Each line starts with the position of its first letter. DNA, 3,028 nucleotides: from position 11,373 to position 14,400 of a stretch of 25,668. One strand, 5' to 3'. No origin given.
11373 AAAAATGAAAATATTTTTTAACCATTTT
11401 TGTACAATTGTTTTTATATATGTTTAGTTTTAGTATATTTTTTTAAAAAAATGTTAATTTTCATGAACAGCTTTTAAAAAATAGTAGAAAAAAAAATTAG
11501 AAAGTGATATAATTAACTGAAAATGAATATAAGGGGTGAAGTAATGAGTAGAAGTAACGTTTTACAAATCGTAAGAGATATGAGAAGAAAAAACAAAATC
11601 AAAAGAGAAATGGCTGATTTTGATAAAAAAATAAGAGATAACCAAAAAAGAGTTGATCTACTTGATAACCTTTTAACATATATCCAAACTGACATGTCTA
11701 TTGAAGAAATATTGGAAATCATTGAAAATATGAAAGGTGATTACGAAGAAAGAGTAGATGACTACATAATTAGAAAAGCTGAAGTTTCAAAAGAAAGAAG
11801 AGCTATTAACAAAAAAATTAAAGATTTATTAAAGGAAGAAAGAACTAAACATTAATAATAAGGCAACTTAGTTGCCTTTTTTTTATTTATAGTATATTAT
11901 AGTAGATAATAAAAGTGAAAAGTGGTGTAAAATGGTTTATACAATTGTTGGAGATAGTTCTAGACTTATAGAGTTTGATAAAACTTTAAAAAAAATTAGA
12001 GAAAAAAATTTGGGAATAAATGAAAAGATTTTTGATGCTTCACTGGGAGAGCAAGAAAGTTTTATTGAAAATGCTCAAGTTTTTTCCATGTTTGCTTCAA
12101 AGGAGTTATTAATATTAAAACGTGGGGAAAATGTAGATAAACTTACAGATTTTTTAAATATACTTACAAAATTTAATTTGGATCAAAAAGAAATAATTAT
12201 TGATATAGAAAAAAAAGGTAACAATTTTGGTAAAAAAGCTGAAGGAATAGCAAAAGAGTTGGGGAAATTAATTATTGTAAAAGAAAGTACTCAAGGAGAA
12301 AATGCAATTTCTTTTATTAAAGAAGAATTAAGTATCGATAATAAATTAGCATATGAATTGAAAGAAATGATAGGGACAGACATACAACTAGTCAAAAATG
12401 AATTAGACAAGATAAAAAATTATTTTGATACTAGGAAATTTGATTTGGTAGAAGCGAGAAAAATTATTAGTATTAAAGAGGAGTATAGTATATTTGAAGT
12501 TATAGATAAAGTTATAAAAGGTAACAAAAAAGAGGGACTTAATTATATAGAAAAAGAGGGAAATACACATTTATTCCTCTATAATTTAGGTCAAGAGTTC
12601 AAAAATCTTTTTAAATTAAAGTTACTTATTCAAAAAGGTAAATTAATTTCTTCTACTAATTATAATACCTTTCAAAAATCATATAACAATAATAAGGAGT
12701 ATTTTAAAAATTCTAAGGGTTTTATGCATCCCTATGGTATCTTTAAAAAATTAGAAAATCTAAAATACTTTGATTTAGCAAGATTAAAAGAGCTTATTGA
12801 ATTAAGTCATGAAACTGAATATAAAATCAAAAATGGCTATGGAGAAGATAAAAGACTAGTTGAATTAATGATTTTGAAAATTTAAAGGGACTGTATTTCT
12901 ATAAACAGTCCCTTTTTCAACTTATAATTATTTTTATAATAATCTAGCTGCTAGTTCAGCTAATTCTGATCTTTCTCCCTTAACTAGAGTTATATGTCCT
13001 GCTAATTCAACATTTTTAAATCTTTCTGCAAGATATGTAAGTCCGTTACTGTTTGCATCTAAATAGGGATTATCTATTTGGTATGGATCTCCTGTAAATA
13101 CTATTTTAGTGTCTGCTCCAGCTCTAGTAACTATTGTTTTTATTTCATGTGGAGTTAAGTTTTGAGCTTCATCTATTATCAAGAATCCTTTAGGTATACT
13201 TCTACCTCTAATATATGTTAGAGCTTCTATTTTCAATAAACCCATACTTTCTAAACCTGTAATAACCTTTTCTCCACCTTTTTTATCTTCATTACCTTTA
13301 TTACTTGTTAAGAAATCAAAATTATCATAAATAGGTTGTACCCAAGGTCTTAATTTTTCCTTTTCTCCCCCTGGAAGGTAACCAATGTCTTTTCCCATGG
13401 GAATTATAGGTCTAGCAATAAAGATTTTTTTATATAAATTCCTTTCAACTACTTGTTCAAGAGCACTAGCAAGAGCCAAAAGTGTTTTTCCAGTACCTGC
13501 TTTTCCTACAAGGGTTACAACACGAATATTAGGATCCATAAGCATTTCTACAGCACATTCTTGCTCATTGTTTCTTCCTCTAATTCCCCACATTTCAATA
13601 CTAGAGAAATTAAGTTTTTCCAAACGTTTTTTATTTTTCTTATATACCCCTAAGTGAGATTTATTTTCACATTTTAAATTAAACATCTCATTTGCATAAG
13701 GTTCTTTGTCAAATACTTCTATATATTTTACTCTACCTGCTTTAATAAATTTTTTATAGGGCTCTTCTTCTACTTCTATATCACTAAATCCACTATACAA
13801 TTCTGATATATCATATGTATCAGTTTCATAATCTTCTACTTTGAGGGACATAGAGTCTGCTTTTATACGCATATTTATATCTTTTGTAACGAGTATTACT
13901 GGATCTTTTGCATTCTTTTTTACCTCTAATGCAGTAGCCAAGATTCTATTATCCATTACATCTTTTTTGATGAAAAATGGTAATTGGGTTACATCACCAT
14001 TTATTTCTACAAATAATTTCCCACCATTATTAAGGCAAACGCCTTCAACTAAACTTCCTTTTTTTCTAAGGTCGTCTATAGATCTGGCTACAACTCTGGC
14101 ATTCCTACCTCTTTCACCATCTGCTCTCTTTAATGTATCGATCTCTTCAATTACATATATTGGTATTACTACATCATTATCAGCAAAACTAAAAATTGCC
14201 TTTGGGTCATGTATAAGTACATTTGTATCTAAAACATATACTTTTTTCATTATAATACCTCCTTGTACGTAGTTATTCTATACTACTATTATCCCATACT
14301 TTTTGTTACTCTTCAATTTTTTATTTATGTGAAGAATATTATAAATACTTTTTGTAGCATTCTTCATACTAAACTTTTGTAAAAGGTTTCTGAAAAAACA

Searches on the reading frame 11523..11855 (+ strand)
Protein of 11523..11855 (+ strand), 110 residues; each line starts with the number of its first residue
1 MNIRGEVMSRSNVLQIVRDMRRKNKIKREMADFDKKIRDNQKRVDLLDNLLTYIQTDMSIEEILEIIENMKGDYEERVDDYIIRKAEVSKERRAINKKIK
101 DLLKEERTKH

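Call 10: search_protein_families(library=pfam, proteins=[window:11523-11855:+])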
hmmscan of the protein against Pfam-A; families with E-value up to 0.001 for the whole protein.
window:11523-11855:+ (110 aa): 1 family
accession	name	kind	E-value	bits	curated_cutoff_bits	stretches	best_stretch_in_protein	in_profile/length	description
PF04363.17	DUF496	-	6.7e-40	135.6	23.2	1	11-102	2-93/93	Protein of unknown function (DUF496)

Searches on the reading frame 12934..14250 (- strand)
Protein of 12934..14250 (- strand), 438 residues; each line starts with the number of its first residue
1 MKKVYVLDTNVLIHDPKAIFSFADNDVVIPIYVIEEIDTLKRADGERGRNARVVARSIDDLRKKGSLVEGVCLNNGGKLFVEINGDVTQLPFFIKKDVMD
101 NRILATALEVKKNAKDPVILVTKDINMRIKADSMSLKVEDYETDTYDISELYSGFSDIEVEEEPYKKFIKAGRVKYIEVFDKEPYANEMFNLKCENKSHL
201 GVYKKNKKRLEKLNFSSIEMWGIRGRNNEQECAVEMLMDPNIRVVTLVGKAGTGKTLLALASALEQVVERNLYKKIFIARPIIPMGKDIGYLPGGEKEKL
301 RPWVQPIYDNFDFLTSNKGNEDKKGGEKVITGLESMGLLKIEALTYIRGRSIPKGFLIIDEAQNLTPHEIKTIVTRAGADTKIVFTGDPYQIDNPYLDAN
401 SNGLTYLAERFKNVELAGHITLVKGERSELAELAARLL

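Call 11: search_protein_families(library=pfam, proteins=[window:12934-14250:-])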
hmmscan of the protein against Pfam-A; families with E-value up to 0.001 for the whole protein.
window:12934-14250:- (438 aa): 5 families
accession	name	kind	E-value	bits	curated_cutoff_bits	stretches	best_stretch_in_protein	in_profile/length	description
PF02562.22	PhoH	-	8.1e-47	159.8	27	1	223-424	2-188/205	PhoH-like protein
PF13638.12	PIN_4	-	4.5e-34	118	21.9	1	5-142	1-132/132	PIN domain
PF13604.12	AAA_30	-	2.7e-09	37.5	27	0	227-270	3-44/191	AAA domain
PF13401.12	AAA_22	-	8.8e-06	26.5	27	1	244-391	7-125/130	AAA domain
PF13245.12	AAA_19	-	5.3e-05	23.8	25.1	0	351-392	88-129/134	AAA domain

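Call 20: find_encoding_contigs(protein=window:12934-14250:-, flank=10000, max_places=10)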
Protein window:12934-14250:- (438 aa): no gene with exactly this product is on record in the collection.

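Call 21: find_homologous_proteins(query=window:12934-14250:-)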
Query window:12934-14250:- (438 aa): 8000 proteins with E <= 0.001 among 8000 candidates; the best 120 are listed.
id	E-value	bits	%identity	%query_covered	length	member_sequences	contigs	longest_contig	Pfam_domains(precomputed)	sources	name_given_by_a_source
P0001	7.7e-280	946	97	100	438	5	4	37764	PF13638.13,PF13604.13,PF13401.13,PF02562.23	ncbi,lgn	-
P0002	3.1e-268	908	92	100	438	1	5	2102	PF13638.13,PF13604.13,PF13401.13,PF02562.23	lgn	-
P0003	3.4e-268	907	92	100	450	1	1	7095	PF13638.13,PF13604.13,PF13401.13,PF02562.23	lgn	-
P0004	1.0e-257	873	89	100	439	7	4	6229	PF13638.13,PF13604.13,PF13401.13,PF02562.23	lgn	-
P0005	1.0e-252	856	87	100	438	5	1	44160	PF13638.13,PF13604.13,PF13245.13,PF13401.13,PF02562.23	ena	-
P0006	3.9e-252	855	87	100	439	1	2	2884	PF13638.13,PF13604.13,PF13245.13,PF13401.13,PF02562.23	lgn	-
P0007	7.5e-216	735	74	100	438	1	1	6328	PF13638.13,PF13604.13,PF13401.13,PF02562.23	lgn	-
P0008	3.2e-215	733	74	100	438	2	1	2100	PF13638.13,PF13604.13,PF13401.13,PF02562.23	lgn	-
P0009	5.3e-215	732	73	100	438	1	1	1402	PF13638.13,PF13604.13,PF13401.13,PF02562.23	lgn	-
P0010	2.0e-214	730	74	100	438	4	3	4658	PF13638.13,PF13604.13,PF13401.13,PF02562.23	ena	-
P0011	4.6e-214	729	72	98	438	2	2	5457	PF13638.13,PF13604.13,PF13245.13,PF13401.13,PF02562.23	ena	-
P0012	2.0e-212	724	72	100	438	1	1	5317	PF13638.13,PF13604.13,PF13245.13,PF13401.13,PF02562.23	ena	-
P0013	2.7e-212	723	73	100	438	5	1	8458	PF13638.13,PF13604.13,PF13401.13,PF02562.23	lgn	-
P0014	2.8e-212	723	72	98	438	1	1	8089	PF13638.13,PF13604.13,PF13245.13,PF13401.13,PF02562.23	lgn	-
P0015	3.2e-212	723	72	98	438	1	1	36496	PF13638.13,PF13604.13,PF13245.13,PF13401.13,PF02562.23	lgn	-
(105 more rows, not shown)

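Call 22: find_encoding_contigs(protein=P0001, flank=10000, max_places=6)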
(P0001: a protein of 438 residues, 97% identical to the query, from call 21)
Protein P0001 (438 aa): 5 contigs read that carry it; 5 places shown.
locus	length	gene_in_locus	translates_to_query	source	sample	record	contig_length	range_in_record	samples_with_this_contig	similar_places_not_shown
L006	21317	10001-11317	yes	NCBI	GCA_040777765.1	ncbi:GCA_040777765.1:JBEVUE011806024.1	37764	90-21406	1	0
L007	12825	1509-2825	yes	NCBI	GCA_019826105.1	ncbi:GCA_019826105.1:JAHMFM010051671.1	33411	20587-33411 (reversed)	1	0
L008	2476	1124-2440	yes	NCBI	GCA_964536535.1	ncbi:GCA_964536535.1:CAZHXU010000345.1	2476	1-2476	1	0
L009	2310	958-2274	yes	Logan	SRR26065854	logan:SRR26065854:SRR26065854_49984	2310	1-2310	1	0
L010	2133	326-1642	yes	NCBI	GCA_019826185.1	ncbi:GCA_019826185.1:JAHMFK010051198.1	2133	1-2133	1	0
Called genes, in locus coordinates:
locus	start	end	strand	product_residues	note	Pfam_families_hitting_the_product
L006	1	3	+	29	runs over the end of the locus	?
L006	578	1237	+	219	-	-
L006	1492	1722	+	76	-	-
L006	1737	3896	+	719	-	-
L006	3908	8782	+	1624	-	PF12458:DUF3686, PF25472:DUF7902, PF00004:AAA (weak), PF05496:RuvB_N (faint), PF07728:AAA_5 (weak)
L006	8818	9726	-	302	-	PF00294:PfkB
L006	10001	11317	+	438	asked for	PF13638:PIN_4, PF13401:AAA_22 (faint), PF02562:PhoH, PF13604:AAA_30 (faint)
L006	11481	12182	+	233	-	PF00702:Hydrolase, PF13419:HAD_2, PF13242:Hydrolase_like (weak)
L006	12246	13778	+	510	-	PF13637:Ank_4 (faint), PF12796:Ank_2, PF13857:Ank_5 (faint), PF00023:Ank, PF13606:Ank_3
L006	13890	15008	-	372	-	PF05222:AlaDh_PNT_N, PF01262:AlaDh_PNT_C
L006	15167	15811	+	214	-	PF22570:LiaF-TM (faint)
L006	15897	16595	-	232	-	-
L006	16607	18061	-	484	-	PF00939:Na_sulph_symp, PF03600:CitMHS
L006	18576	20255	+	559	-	PF08269:dCache_2, PF17200:sCache_2, PF17201:Cache_3-Cache_2, PF00990:GGDEF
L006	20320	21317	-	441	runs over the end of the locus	PF03448:MgtE_N, PF00571:CBS, PF01769:MgtE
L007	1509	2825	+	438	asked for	PF13638:PIN_4, PF13401:AAA_22 (faint), PF02562:PhoH, PF13604:AAA_30 (faint)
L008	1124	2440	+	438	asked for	PF13638:PIN_4, PF13401:AAA_22 (faint), PF02562:PhoH, PF13604:AAA_30 (faint)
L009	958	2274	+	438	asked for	PF13638:PIN_4, PF13401:AAA_22 (faint), PF02562:PhoH, PF13604:AAA_30 (faint)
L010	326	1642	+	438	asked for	PF13638:PIN_4, PF13401:AAA_22 (faint), PF02562:PhoH, PF13604:AAA_30 (faint)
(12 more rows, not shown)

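Call 23: find_encoding_contigs(protein=P0005, flank=10000, max_places=4)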
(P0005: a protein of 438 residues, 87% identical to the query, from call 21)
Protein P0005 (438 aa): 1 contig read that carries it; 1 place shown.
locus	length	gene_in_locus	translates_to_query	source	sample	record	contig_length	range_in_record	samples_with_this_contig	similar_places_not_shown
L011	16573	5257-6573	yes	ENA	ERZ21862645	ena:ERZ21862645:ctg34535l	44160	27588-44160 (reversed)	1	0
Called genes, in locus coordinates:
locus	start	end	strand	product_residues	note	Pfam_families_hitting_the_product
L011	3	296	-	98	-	?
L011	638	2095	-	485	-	PF00474:SSF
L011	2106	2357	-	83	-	PF06196:DUF997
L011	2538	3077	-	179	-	PF01751:Toprim, PF13331:DUF4093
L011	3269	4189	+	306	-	-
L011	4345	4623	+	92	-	PF00216:Bac_DNA_binding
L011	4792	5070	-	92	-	-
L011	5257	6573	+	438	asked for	PF13638:PIN_4, PF13401:AAA_22 (faint), PF02562:PhoH, PF13245:AAA_19 (faint), PF13604:AAA_30 (faint)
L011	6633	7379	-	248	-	PF01209:Ubie_methyltran, PF05401:NodS (weak), PF05175:MTS, PF13489:Methyltransf_23, PF13847:Methyltransf_31, PF08241:Methyltransf_11, PF08242:Methyltransf_12, PF13649:Methyltransf_25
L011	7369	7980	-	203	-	PF00561:Abhydrolase_1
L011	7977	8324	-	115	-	PF00190:Cupin_1 (weak), PF07883:Cupin_2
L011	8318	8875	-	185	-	PF01467:CTP_transf_like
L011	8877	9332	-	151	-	PF00359:PTS_EIIA_2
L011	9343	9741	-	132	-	-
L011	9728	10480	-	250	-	-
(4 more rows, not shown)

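Call 40: find_encoding_contigs(protein=P0003, flank=10000, max_places=4)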
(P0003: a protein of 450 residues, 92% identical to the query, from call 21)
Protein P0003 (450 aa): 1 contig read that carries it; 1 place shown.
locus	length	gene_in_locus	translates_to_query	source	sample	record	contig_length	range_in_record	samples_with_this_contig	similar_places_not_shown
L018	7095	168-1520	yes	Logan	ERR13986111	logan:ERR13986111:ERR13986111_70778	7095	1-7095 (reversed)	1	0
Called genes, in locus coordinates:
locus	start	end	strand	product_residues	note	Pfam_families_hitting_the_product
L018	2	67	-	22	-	?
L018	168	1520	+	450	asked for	PF13638:PIN_4, PF13401:AAA_22 (faint), PF02562:PhoH, PF13604:AAA_30 (faint)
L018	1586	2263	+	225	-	-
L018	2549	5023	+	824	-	PF01266:DAO (faint), PF07992:Pyr_redox_2, PF13738:Pyr_redox_3 (weak), PF00070:Pyr_redox, PF02852:Pyr_redox_dim, PF00581:Rhodanese, PF01206:TusA, PF13686:DrsE_2, +2 more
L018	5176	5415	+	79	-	PF12637:TSCPD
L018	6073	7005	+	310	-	PF00056:Ldh_1_N, PF02056:Glyco_hydro_4 (faint), PF01476:LysM (faint), PF02866:Ldh_1_C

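Call 41: find_encoding_contigs(protein=P0004, flank=10000, max_places=6)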
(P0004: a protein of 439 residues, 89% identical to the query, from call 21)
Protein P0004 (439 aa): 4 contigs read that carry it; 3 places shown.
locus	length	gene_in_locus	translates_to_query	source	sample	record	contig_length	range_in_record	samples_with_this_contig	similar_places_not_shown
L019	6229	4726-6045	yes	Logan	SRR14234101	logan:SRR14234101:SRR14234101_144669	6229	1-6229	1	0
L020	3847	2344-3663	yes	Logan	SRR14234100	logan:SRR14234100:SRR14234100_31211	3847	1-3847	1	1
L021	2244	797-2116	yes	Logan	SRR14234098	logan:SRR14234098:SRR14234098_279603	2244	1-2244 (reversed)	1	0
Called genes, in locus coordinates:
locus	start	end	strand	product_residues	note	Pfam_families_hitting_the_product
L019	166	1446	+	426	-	PF01053:Cys_Met_Meta_PP, PF00155:Aminotran_1_2, PF01041:DegT_DnrJ_EryC1, PF00266:Aminotran_5 (weak)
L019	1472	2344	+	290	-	PF02219:MTHFR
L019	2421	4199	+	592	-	PF08439:Peptidase_M3_N (weak), PF01432:Peptidase_M3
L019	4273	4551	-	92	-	-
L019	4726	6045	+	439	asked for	PF13638:PIN_4, PF13401:AAA_22 (faint), PF02562:PhoH, PF13604:AAA_30 (faint)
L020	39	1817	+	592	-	PF08439:Peptidase_M3_N (weak), PF01432:Peptidase_M3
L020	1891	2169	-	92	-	-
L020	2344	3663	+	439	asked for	PF13638:PIN_4, PF13401:AAA_22 (faint), PF02562:PhoH, PF13604:AAA_30 (faint)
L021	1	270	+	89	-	?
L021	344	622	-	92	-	-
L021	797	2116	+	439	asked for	PF13638:PIN_4, PF13401:AAA_22 (faint), PF02562:PhoH, PF13604:AAA_30 (faint)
